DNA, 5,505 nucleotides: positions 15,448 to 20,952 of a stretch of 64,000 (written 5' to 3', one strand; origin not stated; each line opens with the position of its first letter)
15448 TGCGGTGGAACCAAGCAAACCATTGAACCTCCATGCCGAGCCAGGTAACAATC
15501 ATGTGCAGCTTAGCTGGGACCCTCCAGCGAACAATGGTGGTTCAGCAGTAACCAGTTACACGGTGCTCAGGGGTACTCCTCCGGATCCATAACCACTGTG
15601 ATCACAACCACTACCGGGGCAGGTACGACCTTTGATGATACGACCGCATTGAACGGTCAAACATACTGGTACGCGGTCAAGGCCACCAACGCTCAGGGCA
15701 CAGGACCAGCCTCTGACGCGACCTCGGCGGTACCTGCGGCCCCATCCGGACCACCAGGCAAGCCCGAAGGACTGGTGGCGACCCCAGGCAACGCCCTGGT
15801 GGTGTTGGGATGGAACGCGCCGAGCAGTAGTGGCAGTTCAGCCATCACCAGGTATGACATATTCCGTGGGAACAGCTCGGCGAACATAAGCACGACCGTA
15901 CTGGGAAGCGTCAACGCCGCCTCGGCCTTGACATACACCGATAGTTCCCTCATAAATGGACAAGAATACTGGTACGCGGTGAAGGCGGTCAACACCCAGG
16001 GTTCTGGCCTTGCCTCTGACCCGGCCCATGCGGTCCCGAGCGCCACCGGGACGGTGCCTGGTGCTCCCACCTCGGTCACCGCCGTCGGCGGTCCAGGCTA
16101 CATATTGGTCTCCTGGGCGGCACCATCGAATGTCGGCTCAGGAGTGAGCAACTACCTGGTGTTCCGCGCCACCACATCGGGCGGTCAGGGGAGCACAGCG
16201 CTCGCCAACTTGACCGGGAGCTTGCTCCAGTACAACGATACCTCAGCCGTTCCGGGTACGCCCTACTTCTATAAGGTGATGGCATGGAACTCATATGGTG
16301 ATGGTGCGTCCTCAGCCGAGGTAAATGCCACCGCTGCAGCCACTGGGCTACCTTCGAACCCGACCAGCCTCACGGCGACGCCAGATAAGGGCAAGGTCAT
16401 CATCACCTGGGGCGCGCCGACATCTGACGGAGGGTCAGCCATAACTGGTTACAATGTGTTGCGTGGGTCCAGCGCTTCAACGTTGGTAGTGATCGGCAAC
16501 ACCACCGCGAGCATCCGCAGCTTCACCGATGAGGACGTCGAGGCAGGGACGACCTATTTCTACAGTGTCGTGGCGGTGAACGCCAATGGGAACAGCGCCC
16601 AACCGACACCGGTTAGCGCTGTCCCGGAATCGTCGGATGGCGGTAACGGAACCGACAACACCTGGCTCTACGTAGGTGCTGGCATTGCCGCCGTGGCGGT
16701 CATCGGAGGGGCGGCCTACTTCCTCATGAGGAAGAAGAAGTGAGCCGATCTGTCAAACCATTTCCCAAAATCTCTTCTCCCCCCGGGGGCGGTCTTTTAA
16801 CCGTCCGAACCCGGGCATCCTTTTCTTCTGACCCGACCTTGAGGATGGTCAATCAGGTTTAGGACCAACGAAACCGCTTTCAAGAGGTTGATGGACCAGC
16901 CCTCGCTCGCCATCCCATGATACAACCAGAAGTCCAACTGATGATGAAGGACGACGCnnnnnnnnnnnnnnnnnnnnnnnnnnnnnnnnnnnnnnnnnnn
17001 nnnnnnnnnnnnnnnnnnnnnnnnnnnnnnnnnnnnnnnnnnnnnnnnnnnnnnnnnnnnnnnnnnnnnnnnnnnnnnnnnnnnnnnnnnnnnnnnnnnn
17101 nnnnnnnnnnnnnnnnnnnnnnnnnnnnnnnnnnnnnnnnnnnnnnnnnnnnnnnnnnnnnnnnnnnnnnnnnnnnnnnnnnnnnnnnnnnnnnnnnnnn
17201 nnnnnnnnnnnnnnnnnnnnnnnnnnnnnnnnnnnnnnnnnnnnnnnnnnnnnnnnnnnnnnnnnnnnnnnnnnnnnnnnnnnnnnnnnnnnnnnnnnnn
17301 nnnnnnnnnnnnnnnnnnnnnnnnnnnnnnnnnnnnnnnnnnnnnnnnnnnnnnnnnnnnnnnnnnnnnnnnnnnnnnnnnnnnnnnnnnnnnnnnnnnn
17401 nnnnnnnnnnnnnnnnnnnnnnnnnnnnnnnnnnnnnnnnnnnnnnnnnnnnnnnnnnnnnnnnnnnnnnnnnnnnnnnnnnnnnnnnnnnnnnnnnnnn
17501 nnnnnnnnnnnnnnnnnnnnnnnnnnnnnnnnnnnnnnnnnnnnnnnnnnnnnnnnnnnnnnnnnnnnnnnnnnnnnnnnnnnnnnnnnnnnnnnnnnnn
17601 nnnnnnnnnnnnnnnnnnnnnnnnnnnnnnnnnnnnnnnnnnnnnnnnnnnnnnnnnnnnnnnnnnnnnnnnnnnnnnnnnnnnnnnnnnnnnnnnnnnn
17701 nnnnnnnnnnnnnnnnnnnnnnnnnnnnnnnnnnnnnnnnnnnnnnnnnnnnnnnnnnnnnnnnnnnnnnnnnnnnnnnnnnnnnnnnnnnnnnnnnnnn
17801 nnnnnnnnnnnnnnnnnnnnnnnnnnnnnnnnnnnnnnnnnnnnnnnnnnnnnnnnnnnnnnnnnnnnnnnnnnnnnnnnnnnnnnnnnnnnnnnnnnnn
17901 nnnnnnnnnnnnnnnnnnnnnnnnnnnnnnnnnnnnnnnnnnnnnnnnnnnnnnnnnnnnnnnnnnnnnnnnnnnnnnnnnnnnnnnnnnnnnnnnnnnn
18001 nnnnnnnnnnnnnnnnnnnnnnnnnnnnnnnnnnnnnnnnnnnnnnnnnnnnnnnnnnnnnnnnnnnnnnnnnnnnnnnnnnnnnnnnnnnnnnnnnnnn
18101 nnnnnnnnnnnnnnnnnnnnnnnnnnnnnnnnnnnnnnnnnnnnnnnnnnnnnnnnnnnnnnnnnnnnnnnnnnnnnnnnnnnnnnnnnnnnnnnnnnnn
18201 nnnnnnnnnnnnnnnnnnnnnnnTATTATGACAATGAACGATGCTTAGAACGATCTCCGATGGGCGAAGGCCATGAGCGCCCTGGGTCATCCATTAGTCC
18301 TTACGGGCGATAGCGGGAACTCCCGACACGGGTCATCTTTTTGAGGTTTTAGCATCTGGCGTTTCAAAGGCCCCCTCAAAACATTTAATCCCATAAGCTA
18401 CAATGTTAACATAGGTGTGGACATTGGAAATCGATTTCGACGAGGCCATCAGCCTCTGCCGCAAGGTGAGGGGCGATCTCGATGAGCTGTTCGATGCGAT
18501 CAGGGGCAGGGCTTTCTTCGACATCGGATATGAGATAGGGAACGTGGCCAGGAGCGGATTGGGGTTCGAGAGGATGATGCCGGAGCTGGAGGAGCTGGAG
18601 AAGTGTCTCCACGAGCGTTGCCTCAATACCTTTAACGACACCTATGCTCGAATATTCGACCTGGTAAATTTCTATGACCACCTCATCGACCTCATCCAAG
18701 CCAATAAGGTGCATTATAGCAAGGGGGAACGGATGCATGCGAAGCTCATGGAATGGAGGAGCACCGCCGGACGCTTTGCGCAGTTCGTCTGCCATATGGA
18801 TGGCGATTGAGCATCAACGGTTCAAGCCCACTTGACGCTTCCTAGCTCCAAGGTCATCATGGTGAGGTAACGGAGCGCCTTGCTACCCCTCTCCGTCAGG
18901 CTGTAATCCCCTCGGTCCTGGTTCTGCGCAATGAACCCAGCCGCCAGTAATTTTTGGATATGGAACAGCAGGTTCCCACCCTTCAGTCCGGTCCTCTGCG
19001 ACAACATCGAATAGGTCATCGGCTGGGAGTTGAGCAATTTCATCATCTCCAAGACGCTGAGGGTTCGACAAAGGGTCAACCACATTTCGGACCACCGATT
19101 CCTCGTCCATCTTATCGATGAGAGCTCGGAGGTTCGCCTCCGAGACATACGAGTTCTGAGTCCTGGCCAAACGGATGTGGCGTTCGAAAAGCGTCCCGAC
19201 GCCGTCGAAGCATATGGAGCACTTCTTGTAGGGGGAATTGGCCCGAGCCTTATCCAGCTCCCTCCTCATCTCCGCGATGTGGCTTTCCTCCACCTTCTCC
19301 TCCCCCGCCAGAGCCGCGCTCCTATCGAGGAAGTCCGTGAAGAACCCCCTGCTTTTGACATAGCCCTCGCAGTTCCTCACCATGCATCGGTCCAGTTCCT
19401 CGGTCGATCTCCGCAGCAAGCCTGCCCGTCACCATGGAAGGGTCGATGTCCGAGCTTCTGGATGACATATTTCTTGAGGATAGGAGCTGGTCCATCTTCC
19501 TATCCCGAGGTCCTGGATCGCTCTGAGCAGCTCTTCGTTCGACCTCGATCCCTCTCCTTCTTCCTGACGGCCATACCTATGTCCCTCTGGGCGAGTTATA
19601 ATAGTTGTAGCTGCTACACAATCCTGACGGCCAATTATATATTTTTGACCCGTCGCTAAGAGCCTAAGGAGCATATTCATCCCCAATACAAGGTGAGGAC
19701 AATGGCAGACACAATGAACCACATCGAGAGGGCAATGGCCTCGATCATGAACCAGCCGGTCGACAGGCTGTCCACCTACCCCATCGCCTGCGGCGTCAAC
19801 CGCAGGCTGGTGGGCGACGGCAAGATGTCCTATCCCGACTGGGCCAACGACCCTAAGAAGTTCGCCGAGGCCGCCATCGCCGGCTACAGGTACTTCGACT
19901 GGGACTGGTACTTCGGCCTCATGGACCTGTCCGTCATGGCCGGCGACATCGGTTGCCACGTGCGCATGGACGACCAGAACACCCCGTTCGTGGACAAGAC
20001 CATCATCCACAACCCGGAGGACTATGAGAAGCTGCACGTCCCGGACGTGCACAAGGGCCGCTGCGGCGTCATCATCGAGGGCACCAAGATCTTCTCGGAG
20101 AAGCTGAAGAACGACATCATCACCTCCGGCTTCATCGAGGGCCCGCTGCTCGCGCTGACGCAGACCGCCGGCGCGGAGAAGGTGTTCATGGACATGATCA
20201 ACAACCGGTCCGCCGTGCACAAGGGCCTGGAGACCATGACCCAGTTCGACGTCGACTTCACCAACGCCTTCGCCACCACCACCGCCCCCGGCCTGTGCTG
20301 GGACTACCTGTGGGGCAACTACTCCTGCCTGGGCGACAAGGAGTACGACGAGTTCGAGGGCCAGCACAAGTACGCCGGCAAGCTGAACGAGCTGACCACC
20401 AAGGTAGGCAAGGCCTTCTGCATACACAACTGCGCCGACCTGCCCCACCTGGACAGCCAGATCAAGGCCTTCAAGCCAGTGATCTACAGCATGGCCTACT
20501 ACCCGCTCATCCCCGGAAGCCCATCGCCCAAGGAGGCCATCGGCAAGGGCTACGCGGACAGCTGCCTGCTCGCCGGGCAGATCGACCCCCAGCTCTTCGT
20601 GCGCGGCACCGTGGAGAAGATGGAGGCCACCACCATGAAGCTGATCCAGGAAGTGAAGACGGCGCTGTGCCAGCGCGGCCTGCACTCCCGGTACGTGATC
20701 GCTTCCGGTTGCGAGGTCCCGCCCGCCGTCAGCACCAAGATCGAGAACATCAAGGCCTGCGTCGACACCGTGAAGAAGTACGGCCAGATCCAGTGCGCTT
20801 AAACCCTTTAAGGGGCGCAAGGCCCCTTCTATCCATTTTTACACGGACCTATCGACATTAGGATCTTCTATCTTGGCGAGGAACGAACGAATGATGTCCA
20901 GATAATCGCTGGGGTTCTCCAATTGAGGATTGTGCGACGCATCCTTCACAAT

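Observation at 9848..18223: Lower-GC block beside tRNA-Lys encodes a Cys-type sulfatase and its anaerobic maturase in a methanogen-like archaeon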

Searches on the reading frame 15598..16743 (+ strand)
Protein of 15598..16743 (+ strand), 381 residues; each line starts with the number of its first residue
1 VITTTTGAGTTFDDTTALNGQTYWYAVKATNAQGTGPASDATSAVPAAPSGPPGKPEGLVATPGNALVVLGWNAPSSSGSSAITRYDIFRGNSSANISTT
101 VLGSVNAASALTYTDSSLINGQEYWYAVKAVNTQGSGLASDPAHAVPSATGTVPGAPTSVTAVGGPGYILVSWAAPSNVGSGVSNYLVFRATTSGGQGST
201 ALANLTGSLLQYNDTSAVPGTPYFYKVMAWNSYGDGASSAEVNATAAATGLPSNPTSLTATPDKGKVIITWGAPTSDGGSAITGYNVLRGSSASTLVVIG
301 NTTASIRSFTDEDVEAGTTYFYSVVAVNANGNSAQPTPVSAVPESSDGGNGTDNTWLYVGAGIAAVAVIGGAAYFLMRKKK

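Call 10: search_protein_families(library=pfam, proteins=[window:15598-16743:+])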
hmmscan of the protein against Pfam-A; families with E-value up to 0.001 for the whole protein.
window:15598-16743:+ (381 aa): 3 families
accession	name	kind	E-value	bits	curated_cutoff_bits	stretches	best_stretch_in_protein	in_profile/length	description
PF00041.27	fn3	-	9.9e-24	83.8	25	3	254-339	2-80/84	Fibronectin type III domain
PF24489.1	Ig_J_second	-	1.3e-07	32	27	0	107-136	54-83/105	Tip attachment protein J second Ig-like domain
PF25788.1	Ig_Rha78A_N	-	1.9e-07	31.7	27.4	0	69-143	21-97/105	Rha78A-like, N-terminal immunoglobulin domain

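Call 21: search_protein_families(library=ncbifam, proteins=[window:15598-16743:+])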
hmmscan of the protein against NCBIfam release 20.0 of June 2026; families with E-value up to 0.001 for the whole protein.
window:15598-16743:+ (381 aa): 3 families
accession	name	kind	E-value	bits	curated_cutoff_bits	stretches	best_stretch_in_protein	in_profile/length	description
NF041611.1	exoglucan_CbhB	equivalog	8.1e-18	63.8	1950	2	145-347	697-889/997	exoglucanase CbhB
NF041898.1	pec_ly_PelI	equivalog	1.5e-08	34.1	620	1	77-149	40-111/349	pectate lyase PelI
TIGR03000.1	plancto_dom_1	domain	1.7e-05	24.7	43.1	0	305-332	27-55/75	TIGR03000 domain-containing protein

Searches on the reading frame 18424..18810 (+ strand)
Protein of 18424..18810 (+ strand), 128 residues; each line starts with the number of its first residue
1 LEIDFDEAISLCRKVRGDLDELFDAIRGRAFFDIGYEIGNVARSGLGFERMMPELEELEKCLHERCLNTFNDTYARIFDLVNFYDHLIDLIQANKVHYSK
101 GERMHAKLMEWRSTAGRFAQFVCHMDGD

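Call 57: search_protein_families(library=pfam, proteins=[window:18424-18810:+], max_evalue=0.01)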
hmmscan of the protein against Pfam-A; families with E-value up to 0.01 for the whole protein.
window:18424-18810:+ (128 aa): 0 families

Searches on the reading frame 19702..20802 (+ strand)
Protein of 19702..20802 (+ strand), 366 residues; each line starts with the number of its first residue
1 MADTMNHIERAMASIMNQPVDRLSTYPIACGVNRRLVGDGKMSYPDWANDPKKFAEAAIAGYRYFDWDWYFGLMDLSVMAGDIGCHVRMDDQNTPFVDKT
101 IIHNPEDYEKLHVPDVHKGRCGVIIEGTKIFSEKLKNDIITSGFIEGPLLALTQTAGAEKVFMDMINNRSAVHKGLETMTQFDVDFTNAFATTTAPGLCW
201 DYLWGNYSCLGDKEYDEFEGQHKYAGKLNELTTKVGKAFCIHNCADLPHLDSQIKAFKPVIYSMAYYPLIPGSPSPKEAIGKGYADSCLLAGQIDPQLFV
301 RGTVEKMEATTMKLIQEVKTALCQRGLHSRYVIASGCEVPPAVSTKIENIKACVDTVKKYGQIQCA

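Call 58: search_protein_families(library=pfam, proteins=[window:19702-20802:+], max_evalue=0.001)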
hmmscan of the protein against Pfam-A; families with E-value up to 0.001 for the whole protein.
window:19702-20802:+ (366 aa): 1 family
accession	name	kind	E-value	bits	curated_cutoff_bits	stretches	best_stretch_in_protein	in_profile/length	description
PF01208.23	URO-D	-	2.8e-40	138.8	23.9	1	9-360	4-346/346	Uroporphyrinogen decarboxylase (URO-D)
